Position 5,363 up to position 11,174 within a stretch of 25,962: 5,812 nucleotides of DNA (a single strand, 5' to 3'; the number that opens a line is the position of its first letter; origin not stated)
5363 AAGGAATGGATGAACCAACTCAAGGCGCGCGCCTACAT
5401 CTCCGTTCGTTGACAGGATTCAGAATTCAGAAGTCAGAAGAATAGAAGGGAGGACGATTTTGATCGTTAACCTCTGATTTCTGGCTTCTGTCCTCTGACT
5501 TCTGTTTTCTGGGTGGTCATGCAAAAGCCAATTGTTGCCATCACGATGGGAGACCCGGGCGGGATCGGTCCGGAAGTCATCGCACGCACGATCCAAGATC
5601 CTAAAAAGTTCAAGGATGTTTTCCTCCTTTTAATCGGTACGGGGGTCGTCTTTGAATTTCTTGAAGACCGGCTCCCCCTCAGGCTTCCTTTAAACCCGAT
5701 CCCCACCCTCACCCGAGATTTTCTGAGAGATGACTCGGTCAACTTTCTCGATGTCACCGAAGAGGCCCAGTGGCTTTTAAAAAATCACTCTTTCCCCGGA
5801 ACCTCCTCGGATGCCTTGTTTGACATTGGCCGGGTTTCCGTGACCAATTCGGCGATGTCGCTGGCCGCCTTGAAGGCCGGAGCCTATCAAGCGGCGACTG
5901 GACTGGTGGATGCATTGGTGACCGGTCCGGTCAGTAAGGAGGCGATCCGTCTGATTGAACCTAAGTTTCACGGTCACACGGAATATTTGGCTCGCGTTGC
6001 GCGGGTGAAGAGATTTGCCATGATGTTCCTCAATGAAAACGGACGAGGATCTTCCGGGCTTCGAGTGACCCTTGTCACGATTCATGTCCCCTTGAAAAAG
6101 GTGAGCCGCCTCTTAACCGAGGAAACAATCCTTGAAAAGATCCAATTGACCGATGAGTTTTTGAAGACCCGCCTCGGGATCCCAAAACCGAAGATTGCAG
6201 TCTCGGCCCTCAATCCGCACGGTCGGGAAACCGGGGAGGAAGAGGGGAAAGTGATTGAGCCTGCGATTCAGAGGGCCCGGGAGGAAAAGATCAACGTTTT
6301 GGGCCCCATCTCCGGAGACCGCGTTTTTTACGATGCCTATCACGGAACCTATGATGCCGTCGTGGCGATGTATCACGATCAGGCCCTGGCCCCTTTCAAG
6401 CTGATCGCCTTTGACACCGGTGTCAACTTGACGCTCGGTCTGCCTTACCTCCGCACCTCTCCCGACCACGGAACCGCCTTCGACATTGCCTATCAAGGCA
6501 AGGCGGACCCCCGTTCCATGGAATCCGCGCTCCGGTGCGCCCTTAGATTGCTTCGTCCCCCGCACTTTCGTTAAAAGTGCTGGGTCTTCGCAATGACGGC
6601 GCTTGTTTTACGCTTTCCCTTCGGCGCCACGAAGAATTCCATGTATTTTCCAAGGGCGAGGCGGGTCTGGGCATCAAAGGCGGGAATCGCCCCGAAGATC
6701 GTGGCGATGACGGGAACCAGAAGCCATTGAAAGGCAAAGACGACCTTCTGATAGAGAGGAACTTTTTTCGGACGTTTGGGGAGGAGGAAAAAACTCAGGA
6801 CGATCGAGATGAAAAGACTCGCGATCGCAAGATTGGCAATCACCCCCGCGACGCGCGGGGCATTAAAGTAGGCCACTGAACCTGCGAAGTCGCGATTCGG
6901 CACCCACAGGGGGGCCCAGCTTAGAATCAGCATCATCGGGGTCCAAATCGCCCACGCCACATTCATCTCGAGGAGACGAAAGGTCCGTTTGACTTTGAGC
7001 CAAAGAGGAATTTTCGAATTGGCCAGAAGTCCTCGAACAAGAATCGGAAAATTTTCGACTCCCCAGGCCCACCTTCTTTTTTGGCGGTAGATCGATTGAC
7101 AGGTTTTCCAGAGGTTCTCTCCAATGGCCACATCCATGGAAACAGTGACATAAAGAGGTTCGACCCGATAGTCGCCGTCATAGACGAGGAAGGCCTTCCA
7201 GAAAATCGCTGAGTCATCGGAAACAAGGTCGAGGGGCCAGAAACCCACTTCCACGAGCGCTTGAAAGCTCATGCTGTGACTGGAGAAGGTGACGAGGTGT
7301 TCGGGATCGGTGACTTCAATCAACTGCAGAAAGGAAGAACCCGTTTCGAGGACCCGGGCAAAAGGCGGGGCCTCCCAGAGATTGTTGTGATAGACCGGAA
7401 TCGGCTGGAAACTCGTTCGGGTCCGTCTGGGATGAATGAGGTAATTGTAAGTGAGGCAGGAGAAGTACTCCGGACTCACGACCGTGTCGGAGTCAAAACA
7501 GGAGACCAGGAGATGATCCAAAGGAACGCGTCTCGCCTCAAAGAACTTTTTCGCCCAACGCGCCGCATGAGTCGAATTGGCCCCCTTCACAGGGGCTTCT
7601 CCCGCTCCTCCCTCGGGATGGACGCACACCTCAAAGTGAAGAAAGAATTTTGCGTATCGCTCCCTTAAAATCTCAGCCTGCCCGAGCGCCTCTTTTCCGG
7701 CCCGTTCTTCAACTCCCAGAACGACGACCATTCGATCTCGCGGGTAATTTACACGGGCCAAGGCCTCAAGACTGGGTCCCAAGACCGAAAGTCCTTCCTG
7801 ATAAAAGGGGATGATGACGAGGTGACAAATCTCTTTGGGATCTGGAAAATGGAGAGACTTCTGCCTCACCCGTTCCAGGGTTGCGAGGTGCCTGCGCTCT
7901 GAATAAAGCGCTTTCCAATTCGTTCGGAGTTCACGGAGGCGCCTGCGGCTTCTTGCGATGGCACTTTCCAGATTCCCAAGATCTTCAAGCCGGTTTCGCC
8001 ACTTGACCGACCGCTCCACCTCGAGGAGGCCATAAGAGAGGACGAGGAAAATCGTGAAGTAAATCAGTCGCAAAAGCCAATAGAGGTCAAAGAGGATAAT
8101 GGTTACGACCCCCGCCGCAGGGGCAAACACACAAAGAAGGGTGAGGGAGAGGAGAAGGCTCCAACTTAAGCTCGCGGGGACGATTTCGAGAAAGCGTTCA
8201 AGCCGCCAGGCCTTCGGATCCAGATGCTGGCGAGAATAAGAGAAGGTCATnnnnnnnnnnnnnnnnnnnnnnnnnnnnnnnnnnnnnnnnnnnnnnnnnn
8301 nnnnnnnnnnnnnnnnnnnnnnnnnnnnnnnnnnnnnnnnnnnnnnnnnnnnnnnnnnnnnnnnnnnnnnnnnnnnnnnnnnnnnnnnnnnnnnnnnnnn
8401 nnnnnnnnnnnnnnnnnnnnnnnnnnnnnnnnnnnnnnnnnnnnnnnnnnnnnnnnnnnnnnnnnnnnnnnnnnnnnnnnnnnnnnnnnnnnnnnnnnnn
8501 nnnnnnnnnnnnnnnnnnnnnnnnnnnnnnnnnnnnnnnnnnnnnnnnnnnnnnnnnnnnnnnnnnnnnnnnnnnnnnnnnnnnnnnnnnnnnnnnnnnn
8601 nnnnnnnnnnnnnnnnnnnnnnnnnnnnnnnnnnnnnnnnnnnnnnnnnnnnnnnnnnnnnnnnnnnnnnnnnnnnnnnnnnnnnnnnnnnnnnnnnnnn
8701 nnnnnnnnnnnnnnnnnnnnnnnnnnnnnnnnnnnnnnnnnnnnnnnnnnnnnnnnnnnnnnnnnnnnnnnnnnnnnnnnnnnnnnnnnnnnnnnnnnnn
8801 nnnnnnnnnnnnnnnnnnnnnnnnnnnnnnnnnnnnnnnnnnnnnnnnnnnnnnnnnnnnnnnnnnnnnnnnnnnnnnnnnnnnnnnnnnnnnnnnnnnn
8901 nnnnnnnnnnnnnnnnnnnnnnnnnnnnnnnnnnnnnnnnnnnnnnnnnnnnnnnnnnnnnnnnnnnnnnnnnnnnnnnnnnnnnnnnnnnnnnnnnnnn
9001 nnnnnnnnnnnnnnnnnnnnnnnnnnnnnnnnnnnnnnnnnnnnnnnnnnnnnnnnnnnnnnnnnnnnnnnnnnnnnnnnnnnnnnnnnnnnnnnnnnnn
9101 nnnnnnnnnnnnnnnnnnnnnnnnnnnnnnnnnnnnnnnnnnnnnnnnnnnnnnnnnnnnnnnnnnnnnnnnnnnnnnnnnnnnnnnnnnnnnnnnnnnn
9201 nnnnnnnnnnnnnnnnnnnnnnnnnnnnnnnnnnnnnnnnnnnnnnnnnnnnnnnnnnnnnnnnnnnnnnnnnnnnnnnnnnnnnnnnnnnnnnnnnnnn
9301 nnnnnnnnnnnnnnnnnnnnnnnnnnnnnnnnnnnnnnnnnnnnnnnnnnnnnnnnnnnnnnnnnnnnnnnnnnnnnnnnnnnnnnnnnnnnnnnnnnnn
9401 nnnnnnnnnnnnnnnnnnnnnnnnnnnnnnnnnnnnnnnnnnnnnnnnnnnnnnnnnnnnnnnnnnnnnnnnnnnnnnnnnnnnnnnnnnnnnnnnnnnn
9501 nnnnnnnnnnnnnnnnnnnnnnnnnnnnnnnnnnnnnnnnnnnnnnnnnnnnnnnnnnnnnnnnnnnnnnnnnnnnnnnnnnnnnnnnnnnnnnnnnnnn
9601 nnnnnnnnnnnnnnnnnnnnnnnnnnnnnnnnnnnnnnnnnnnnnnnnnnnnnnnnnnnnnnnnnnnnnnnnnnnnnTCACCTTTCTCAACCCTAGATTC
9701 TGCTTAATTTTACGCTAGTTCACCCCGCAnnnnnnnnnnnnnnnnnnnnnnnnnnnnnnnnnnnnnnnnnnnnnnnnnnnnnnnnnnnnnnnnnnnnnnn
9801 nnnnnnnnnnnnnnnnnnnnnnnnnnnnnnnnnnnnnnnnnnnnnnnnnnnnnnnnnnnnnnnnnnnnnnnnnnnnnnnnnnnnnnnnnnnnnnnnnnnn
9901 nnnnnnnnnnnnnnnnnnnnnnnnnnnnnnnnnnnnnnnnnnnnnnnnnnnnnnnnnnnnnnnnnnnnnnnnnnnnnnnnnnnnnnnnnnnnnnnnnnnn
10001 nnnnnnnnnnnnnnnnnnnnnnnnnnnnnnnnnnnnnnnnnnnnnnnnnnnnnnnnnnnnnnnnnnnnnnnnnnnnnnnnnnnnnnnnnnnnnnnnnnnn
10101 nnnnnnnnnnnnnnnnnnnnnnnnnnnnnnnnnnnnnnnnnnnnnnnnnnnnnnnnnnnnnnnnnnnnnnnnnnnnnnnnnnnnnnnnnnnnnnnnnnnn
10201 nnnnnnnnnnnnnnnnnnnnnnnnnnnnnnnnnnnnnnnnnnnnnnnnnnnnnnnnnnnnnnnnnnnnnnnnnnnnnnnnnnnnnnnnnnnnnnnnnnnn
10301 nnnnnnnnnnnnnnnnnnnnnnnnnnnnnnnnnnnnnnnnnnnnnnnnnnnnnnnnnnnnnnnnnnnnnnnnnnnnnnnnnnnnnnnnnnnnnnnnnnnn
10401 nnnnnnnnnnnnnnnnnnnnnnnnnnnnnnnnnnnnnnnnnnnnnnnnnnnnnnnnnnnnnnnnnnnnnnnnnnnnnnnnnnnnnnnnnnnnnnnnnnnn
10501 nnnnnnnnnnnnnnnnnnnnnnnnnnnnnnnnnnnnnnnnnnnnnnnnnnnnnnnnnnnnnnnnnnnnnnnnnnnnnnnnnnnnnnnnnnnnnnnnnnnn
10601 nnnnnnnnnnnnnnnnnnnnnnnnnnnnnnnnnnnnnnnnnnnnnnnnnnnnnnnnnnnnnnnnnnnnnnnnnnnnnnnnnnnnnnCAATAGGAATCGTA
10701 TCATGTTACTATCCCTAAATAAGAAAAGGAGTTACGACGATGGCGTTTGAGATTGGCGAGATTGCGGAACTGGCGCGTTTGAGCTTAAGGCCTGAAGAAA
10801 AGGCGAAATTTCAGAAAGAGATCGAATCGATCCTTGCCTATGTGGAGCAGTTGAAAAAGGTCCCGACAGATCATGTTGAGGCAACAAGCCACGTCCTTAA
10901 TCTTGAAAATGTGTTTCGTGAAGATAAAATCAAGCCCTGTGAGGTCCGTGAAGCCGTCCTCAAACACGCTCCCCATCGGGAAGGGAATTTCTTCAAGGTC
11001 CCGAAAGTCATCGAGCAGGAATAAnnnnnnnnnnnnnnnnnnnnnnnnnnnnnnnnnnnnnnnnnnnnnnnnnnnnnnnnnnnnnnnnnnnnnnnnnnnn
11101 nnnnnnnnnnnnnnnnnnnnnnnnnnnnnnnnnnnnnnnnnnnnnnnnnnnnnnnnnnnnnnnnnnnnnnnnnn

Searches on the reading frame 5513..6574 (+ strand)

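Call 7: search_protein_families(library=pfam, proteins=[window:5513-6574:+], max_evalue=0.001)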
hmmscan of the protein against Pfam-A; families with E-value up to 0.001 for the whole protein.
window:5513-6574:+ (353 aa): 1 family
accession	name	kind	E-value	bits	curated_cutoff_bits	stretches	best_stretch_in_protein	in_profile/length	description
PF04166.17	PdxA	-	2.1e-90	303.4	27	1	103-343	49-286/286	Pyridoxal phosphate biosynthetic protein PdxA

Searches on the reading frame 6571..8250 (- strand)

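Call 7: search_protein_families(library=pfam, proteins=[window:6571-8250:-], max_evalue=0.001)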
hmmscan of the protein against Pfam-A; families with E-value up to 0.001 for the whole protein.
window:6571-8250:- (559 aa): 1 family
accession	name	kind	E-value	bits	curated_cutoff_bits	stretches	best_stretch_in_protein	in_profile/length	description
PF13632.12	Glyco_trans_2_3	-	1.6e-08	35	27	1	250-442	3-194/198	Glycosyl transferase family group 2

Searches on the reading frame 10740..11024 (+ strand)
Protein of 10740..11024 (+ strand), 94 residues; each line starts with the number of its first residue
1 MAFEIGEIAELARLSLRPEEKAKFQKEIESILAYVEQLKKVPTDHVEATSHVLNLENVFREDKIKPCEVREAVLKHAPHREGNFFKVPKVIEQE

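Call 7: search_protein_families(library=pfam, proteins=[window:10740-11024:+], max_evalue=0.001)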
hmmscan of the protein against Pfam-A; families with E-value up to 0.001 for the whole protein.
window:10740-11024:+ (94 aa): 1 family
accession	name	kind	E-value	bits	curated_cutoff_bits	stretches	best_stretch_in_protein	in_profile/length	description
PF02686.20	GatC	-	9.7e-24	83.8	23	1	16-87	1-66/66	Glu-tRNAGln amidotransferase C subunit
